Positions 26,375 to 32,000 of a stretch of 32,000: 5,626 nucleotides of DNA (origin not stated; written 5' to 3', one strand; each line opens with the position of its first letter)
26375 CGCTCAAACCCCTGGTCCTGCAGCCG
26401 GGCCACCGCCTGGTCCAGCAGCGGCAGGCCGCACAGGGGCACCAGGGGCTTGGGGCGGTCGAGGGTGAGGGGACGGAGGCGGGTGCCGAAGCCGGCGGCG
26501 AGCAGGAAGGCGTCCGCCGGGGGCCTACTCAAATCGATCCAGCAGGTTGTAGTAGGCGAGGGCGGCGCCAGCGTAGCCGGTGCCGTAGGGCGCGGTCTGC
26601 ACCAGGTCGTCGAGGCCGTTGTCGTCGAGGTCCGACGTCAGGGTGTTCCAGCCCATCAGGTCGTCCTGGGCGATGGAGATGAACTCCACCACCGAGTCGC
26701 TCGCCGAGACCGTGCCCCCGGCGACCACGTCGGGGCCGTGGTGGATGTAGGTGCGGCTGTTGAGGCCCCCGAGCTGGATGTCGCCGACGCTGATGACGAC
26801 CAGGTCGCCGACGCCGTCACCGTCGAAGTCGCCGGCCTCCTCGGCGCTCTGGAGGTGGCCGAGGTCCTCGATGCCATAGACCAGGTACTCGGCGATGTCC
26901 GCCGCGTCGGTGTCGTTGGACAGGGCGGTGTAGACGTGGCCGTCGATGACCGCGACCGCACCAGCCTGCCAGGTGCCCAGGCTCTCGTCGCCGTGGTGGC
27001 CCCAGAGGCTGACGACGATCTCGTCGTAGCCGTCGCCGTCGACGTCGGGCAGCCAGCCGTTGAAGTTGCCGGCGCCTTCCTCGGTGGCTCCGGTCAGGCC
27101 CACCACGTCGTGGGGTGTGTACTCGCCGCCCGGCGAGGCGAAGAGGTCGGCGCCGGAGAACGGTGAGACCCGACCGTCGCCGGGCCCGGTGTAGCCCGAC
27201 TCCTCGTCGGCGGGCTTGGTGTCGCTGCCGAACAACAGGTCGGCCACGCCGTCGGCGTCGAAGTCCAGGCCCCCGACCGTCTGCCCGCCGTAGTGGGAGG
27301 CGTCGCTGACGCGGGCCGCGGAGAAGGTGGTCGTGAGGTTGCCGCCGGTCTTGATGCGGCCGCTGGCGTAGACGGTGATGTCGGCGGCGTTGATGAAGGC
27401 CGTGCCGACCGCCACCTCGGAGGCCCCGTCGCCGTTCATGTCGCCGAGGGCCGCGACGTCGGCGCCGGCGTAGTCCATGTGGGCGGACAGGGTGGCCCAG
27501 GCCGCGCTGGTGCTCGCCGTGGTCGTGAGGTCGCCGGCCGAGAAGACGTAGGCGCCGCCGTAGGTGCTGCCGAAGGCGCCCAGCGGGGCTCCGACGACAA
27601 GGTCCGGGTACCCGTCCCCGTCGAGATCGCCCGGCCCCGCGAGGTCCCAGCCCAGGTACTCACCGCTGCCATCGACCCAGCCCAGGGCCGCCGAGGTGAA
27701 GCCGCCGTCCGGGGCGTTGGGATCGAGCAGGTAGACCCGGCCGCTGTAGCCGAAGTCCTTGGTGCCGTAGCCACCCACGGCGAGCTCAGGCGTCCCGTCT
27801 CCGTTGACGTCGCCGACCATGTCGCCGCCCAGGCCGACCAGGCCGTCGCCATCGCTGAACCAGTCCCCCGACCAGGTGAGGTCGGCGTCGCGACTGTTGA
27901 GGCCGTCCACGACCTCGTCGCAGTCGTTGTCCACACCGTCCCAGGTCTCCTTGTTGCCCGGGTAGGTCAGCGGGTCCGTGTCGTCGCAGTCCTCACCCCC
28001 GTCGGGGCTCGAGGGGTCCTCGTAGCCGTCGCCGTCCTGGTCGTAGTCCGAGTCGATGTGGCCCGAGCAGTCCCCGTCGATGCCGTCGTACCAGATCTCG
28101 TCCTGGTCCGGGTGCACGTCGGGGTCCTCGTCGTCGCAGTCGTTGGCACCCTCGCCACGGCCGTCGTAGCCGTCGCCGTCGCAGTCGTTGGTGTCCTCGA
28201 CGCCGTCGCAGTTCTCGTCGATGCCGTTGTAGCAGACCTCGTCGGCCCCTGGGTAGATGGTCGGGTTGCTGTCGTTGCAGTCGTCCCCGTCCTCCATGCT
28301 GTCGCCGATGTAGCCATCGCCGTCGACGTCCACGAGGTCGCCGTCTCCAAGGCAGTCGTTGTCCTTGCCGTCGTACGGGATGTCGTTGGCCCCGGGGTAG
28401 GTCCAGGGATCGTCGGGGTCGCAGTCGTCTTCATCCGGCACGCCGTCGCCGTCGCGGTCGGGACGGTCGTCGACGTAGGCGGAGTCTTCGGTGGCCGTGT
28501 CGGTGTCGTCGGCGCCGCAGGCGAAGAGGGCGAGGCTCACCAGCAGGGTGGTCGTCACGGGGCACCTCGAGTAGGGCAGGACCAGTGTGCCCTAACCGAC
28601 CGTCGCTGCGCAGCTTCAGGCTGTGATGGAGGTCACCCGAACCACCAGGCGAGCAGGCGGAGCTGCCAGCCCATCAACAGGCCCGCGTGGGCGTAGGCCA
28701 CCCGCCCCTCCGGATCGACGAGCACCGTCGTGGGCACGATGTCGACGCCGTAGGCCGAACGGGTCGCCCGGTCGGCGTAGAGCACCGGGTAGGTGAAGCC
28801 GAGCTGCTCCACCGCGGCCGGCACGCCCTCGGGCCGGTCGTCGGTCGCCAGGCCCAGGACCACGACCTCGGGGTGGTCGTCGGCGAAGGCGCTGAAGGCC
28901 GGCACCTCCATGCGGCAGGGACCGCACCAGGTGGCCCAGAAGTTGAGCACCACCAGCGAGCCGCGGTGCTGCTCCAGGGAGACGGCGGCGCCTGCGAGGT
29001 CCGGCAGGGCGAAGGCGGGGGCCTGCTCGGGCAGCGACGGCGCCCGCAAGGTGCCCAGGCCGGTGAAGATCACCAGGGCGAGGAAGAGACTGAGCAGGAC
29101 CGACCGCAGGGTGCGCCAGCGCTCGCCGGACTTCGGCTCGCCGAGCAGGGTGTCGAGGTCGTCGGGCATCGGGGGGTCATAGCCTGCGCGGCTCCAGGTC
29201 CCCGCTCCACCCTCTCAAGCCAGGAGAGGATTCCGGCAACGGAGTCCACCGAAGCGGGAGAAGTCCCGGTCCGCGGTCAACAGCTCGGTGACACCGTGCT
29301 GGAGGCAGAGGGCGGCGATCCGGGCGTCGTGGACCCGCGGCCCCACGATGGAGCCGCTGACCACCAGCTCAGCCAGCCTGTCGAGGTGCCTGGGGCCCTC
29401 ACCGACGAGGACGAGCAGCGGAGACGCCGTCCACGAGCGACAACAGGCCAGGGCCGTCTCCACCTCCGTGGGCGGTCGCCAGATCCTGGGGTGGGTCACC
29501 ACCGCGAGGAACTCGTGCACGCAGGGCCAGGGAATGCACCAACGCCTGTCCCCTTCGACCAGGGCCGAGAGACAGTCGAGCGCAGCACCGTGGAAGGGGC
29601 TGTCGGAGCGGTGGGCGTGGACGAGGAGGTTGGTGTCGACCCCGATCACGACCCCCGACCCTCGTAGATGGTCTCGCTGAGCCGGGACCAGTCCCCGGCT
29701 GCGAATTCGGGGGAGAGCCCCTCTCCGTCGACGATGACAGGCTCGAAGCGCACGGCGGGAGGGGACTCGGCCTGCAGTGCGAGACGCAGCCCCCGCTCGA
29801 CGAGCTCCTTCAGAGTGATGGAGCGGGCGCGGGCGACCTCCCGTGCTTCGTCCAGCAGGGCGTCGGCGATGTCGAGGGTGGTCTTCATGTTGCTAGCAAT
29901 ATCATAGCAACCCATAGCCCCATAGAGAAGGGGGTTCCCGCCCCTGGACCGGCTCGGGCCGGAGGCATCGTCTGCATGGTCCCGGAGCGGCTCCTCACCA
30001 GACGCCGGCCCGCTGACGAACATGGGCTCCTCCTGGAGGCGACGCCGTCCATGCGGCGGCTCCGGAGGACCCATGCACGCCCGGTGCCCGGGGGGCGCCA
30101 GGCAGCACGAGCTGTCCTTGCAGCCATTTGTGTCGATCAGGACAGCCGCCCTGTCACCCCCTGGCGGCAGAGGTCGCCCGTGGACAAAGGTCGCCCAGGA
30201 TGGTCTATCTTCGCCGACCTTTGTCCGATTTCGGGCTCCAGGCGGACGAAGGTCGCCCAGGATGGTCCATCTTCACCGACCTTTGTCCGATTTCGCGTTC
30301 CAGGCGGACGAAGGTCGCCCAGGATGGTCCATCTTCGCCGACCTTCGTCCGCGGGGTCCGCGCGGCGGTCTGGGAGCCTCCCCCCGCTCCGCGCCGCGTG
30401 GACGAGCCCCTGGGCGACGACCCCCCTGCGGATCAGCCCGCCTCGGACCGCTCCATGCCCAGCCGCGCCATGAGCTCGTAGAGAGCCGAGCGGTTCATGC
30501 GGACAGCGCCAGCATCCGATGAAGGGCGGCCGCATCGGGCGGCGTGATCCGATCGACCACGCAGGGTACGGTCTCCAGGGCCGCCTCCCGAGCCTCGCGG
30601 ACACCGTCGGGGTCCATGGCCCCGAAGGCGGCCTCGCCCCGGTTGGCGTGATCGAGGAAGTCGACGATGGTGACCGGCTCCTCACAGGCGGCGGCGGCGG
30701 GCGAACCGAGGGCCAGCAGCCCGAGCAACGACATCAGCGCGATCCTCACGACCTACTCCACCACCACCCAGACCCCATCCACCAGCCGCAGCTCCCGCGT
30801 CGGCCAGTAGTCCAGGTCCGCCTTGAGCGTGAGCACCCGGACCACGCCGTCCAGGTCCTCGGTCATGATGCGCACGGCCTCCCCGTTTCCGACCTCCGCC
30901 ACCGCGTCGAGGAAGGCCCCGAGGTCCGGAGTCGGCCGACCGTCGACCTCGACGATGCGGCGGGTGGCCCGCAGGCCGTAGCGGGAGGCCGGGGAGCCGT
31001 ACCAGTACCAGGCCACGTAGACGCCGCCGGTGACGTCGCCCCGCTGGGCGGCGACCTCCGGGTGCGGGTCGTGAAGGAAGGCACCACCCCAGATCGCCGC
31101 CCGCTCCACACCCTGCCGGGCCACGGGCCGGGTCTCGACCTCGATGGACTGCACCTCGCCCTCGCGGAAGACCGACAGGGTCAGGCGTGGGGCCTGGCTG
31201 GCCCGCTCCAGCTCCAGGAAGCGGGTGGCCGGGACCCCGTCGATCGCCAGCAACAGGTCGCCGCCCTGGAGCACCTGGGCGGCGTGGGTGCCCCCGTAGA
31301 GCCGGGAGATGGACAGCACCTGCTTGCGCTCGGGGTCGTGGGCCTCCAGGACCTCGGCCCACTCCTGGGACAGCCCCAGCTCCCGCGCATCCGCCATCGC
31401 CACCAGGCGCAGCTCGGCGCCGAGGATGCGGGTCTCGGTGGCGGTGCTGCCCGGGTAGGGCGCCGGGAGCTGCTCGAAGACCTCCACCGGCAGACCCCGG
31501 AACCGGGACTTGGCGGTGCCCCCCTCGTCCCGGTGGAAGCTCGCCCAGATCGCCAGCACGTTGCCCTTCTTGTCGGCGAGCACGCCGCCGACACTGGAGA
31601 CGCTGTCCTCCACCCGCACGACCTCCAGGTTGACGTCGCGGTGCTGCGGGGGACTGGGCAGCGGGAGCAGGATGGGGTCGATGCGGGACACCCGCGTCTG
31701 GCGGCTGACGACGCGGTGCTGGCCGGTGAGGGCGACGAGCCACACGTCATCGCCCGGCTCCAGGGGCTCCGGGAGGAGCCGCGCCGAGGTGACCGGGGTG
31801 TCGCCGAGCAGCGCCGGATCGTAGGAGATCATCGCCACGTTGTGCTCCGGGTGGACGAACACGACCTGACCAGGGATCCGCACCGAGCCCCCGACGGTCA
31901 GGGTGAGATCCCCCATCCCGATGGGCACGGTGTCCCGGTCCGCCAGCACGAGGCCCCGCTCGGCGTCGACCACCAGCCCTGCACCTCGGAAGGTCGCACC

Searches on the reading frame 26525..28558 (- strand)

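Call 55: search_protein_families(library=pfam, proteins=[window:26525-28558:-], max_evalue=0.001)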
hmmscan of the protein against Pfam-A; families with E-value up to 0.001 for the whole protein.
window:26525-28558:- (677 aa): 3 families
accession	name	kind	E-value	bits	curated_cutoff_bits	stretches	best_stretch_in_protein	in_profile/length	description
PF11617.13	Cu-binding_MopE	-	9.3e-29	99.8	27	3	93-122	1-29/30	Putative metal-binding motif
PF01839.29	FG-GAP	-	1.9e-14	53.6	22.1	2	308-336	6-33/37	FG-GAP repeat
PF13517.12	FG-GAP_3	-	2.5e-07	31.6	26.9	1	250-322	1-61/61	FG-GAP-like repeat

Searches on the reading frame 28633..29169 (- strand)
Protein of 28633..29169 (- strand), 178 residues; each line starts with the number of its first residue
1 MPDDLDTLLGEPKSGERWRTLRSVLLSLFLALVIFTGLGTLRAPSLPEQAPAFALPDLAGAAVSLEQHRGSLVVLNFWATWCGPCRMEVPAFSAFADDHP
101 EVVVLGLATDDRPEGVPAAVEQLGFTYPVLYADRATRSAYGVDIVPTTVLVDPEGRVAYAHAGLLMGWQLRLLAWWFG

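Call 55: search_protein_families(library=pfam, proteins=[window:28633-29169:-], max_evalue=0.001)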
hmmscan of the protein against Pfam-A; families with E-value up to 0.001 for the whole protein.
window:28633-29169:- (178 aa): 4 families
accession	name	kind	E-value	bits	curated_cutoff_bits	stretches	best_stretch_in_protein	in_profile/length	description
PF00578.27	AhpC-TSA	-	4.6e-22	78.7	26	1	48-159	3-123/124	AhpC/TSA family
PF08534.16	Redoxin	-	1.2e-17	64.5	26.6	1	49-163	5-134/148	Redoxin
PF00085.26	Thioredoxin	-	1.1e-08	35.5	23.5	1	71-112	19-61/103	Thioredoxin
PF13905.12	Thioredoxin_8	-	1.9e-07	31.8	27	1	71-157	2-94/94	Thioredoxin-like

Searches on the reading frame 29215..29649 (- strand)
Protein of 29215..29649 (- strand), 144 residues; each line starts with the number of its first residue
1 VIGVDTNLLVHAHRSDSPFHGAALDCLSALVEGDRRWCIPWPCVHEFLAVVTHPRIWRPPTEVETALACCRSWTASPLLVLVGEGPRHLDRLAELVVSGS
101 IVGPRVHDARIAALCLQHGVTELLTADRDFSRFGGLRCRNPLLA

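Call 55: search_protein_families(library=pfam, proteins=[window:29215-29649:-], max_evalue=0.001)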
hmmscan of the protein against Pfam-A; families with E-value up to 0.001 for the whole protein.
window:29215-29649:- (144 aa): 2 families
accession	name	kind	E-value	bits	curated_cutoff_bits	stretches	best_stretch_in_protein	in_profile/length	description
PF01850.27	PIN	-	5.4e-11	43.6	23.6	1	4-135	3-119/120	PIN domain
PF13470.12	PIN_3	-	0.00027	22.2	27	1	4-57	4-56/115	PIN domain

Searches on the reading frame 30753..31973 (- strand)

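Call 55: search_protein_families(library=pfam, proteins=[window:30753-31973:-], max_evalue=0.001)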
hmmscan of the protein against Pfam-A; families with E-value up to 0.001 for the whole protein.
window:30753-31973:- (406 aa): 4 families
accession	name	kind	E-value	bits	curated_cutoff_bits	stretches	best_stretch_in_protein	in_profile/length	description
PF17820.7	PDZ_6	-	3.4e-06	27.1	27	0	326-368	8-49/54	PDZ domain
PF13180.12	PDZ_2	-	2.1e-05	25.1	27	0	232-280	28-79/80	PDZ domain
PF00595.29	PDZ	-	0.00032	21.4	23.2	0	217-258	24-65/81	PDZ domain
PF13365.12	Trypsin_2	-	0.00078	20.6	27.6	0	27-142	35-144/144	Trypsin-like peptidase domain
